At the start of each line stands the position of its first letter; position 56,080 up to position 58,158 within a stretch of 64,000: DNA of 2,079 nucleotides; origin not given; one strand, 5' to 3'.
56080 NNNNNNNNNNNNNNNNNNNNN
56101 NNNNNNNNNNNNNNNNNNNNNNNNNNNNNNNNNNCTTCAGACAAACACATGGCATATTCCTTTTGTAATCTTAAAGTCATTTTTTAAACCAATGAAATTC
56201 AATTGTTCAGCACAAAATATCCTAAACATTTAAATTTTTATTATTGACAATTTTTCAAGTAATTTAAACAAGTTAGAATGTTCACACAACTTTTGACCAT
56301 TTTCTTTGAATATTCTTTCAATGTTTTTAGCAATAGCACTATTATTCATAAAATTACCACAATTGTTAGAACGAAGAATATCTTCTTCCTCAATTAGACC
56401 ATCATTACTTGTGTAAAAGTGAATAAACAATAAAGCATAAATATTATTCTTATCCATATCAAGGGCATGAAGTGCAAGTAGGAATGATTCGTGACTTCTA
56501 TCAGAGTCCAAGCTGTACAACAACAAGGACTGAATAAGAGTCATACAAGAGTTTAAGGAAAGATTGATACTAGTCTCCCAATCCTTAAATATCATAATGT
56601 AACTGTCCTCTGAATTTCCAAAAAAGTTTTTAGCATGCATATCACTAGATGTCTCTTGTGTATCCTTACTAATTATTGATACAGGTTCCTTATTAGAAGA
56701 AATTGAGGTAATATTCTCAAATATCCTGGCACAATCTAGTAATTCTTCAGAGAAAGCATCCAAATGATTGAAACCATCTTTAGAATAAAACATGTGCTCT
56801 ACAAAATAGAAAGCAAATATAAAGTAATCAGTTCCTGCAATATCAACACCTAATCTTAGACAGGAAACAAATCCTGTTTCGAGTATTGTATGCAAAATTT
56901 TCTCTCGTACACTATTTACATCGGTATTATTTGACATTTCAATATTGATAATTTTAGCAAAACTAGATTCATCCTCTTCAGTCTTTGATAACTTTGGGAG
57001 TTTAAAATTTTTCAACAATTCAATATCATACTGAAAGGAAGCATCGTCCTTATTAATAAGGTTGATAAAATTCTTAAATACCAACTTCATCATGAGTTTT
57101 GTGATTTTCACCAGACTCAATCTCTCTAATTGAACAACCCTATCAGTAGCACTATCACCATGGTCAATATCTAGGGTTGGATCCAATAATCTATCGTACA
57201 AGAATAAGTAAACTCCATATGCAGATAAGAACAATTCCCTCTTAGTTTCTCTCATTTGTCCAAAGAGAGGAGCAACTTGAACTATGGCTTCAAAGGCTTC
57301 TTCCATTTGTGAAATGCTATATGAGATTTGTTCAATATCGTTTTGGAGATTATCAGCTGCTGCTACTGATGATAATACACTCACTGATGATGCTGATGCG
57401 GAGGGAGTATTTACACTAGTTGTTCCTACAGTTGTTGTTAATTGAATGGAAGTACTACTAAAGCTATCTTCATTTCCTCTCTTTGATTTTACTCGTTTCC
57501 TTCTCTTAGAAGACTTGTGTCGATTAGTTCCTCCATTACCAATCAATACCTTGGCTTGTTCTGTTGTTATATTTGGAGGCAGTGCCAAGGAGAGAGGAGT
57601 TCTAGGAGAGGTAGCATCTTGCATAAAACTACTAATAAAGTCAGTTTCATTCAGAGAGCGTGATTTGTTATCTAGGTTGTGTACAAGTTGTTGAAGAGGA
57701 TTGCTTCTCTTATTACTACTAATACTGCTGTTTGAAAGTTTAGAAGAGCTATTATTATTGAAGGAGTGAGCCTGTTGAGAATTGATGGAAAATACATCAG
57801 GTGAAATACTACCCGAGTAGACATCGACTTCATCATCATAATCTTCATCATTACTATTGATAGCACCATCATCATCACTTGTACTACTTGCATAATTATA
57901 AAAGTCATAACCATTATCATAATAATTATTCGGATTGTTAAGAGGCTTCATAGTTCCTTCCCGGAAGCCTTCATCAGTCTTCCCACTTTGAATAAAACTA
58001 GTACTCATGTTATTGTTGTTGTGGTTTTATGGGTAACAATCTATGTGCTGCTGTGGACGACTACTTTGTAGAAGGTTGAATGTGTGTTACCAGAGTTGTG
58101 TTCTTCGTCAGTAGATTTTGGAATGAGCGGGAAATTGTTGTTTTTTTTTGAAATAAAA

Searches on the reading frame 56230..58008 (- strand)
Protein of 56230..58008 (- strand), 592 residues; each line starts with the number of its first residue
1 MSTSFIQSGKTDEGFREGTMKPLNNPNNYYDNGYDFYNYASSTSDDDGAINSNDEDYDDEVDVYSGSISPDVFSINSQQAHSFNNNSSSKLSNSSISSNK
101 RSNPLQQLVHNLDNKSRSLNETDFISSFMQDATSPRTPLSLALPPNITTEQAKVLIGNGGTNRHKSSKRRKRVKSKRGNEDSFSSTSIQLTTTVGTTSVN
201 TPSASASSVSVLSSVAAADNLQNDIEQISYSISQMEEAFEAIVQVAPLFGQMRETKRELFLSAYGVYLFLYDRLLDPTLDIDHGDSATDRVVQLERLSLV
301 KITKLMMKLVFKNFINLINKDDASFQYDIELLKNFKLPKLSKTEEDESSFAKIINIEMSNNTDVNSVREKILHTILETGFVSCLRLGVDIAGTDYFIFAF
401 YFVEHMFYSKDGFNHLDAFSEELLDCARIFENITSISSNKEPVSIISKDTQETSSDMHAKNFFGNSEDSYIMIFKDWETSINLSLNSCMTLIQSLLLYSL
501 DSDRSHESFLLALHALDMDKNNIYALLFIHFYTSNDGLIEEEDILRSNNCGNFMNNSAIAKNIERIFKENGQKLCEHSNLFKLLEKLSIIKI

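Call 9: find_encoding_contigs(protein=window:56230-58008:-, flank=10000, max_places=4)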
Protein window:56230-58008:- (592 aa): no gene with exactly this product is on record in the collection.
